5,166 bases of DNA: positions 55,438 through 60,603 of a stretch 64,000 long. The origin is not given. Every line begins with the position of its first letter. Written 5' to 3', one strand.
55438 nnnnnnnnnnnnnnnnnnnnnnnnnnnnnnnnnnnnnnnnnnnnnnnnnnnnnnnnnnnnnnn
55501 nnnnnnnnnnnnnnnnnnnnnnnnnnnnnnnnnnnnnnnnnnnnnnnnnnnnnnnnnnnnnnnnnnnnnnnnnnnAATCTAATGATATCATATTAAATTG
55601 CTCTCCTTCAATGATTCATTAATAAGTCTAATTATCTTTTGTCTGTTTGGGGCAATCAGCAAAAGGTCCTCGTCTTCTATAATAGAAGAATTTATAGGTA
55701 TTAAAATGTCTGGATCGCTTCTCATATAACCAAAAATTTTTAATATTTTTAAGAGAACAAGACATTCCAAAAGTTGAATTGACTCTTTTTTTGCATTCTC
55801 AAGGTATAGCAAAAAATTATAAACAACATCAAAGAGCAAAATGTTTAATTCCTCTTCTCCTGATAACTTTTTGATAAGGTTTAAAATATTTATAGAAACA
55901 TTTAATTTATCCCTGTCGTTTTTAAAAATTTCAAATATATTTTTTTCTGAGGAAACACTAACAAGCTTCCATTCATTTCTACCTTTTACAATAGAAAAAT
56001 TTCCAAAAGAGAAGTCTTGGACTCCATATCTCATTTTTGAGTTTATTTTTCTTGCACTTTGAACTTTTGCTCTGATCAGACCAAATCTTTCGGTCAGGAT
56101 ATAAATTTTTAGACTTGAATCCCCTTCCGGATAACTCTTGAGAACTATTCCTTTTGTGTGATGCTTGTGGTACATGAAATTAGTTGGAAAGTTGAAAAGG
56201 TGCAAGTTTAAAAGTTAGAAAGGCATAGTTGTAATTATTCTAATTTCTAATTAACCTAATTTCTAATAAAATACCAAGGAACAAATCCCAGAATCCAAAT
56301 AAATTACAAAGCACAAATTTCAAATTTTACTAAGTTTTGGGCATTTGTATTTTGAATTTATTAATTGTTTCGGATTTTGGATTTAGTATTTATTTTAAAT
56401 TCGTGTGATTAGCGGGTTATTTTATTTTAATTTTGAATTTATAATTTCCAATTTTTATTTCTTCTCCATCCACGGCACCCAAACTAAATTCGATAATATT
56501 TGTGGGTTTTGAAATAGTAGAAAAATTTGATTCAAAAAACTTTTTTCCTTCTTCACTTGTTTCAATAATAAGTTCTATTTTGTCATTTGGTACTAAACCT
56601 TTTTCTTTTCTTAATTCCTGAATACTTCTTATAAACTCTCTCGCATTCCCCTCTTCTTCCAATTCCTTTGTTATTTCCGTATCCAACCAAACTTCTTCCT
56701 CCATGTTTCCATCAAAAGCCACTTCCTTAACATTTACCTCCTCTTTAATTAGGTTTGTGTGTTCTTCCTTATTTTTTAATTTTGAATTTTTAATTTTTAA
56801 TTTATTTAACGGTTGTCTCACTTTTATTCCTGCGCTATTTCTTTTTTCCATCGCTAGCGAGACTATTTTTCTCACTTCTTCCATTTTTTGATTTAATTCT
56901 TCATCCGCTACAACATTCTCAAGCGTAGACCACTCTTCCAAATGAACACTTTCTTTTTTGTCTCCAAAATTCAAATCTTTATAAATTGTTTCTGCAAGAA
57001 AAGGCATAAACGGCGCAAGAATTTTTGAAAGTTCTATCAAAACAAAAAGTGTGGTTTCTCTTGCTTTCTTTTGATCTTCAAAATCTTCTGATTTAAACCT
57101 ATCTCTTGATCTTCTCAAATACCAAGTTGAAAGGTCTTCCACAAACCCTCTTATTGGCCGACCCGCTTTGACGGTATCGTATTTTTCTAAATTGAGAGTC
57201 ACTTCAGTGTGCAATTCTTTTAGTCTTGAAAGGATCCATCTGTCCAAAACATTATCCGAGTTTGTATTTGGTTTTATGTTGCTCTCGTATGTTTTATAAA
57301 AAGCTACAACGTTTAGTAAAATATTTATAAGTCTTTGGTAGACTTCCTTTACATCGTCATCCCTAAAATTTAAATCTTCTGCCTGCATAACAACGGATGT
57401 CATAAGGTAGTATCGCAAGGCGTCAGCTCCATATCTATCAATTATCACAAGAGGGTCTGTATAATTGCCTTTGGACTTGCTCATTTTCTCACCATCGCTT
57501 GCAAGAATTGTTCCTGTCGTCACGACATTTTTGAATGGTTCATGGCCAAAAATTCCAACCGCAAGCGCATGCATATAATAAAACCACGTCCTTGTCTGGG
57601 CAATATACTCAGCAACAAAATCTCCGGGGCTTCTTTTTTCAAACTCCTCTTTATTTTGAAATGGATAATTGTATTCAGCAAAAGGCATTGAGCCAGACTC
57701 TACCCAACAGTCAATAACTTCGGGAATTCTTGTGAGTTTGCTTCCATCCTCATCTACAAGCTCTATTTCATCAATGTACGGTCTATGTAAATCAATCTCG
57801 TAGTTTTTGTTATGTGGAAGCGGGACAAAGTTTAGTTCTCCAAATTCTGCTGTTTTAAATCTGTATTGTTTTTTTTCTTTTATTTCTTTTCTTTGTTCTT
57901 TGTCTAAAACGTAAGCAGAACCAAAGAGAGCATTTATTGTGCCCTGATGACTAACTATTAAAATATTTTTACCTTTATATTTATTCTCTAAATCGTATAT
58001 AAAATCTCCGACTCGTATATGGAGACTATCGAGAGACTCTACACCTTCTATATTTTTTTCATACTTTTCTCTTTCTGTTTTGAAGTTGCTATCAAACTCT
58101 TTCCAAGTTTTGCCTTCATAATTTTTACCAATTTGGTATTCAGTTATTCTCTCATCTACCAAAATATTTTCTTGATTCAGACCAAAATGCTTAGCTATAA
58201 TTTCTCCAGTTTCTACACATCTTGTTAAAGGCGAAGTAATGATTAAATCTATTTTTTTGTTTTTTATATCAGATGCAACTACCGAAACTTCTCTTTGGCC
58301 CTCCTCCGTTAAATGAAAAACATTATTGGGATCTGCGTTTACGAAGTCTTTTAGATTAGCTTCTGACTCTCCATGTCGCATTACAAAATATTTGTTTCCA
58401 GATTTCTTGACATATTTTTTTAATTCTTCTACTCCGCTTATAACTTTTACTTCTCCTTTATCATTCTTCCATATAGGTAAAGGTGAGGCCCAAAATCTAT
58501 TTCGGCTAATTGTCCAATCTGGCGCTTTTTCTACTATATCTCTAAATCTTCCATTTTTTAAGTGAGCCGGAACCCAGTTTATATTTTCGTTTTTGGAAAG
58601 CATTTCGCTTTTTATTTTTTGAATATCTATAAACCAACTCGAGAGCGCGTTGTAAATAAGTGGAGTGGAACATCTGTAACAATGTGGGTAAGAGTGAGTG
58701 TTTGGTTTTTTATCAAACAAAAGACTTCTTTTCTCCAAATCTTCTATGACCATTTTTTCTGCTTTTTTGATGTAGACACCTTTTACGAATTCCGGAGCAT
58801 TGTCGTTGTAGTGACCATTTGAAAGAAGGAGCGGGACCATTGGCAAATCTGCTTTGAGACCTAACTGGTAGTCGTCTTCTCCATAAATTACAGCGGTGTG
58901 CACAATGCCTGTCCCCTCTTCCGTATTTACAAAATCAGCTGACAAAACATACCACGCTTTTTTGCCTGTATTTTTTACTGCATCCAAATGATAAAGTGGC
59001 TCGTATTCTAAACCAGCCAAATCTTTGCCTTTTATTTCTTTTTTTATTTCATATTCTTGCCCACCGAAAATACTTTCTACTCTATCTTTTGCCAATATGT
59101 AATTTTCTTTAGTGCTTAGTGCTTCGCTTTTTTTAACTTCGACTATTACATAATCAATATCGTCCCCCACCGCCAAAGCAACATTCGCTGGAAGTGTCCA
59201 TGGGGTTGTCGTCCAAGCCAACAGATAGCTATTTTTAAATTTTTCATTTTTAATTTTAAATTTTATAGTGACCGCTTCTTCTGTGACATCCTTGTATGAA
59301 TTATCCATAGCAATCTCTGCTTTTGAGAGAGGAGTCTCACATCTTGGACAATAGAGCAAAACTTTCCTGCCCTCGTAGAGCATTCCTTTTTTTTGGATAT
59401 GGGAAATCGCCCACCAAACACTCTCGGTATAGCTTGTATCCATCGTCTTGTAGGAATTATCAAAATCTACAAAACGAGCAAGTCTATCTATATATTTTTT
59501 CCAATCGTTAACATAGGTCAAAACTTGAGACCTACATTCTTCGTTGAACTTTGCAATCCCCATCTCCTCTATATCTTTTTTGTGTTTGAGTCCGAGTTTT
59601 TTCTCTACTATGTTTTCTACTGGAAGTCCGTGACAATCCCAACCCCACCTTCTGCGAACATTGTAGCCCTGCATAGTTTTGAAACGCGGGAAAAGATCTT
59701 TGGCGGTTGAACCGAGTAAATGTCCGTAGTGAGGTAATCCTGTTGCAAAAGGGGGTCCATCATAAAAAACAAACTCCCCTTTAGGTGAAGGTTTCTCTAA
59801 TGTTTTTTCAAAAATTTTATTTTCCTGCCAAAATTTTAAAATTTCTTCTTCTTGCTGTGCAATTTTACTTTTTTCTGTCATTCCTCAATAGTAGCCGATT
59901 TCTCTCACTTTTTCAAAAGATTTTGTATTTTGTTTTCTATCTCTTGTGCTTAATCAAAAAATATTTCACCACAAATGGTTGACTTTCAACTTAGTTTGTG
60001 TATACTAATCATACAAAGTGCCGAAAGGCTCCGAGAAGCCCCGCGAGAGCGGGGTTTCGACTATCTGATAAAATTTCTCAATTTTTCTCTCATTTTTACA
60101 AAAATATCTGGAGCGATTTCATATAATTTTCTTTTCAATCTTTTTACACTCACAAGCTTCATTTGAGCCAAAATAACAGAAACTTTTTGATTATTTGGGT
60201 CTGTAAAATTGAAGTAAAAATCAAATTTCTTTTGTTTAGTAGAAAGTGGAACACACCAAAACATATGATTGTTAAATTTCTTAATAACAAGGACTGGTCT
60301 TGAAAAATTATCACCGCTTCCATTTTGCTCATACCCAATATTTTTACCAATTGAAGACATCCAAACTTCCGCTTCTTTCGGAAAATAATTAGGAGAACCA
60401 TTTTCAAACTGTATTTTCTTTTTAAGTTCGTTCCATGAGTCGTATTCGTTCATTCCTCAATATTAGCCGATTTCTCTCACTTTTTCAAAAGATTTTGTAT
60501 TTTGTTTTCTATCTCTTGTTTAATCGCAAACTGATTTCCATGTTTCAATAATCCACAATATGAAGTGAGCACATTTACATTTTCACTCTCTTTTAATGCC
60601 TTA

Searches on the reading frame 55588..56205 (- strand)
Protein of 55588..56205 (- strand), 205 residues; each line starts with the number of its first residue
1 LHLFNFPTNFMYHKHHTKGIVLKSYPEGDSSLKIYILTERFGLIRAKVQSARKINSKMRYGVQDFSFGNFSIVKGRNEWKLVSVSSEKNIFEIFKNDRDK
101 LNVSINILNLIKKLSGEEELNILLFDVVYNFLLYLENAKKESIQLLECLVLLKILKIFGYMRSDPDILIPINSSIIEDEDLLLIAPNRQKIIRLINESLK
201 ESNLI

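Call 33: search_protein_families(library=pfam, proteins=[window:55588-56205:-], max_evalue=0.01)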
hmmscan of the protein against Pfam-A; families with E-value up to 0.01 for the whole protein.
window:55588-56205:- (205 aa): 2 families
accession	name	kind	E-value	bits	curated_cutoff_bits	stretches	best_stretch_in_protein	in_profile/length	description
PF11967.14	RecO_N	-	7.2e-12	45.6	27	1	14-77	3-64/80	Recombination protein O N terminal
PF02565.21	RecO_C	-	0.00068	19.9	22.1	1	97-160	3-64/157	Recombination protein O C terminal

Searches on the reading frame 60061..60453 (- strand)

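Call 33: search_protein_families(library=pfam, proteins=[window:60061-60453:-], max_evalue=0.01)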
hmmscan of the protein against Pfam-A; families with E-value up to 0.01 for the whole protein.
window:60061-60453:- (130 aa): 1 family
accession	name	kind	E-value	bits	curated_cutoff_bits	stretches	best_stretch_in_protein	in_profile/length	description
PF02452.23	PemK_toxin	-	2.6e-08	34.5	23.1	1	29-128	4-108/109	PemK-like, MazF-like toxin of type II toxin-antitoxin system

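Call 34: search_protein_families(library=padloc, proteins=[window:60061-60453:-], max_evalue=0.01)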
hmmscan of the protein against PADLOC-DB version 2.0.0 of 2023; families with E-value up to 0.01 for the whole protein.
window:60061-60453:- (130 aa): 0 families

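Call 35: search_protein_families(library=ncbifam, proteins=[window:60061-60453:-], max_evalue=0.01)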
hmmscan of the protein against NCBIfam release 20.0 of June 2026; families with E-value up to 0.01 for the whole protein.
window:60061-60453:- (130 aa): 2 families
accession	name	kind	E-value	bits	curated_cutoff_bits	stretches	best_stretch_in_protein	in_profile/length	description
NF007386.0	PRK09907.1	equivalog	6.2e-05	22.9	120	1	35-128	17-109/111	endoribonuclease MazF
NF047359.1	CptIN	equivalog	0.0047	16.8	90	1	50-91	27-70/150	type III toxin-antitoxin system CptIN family toxin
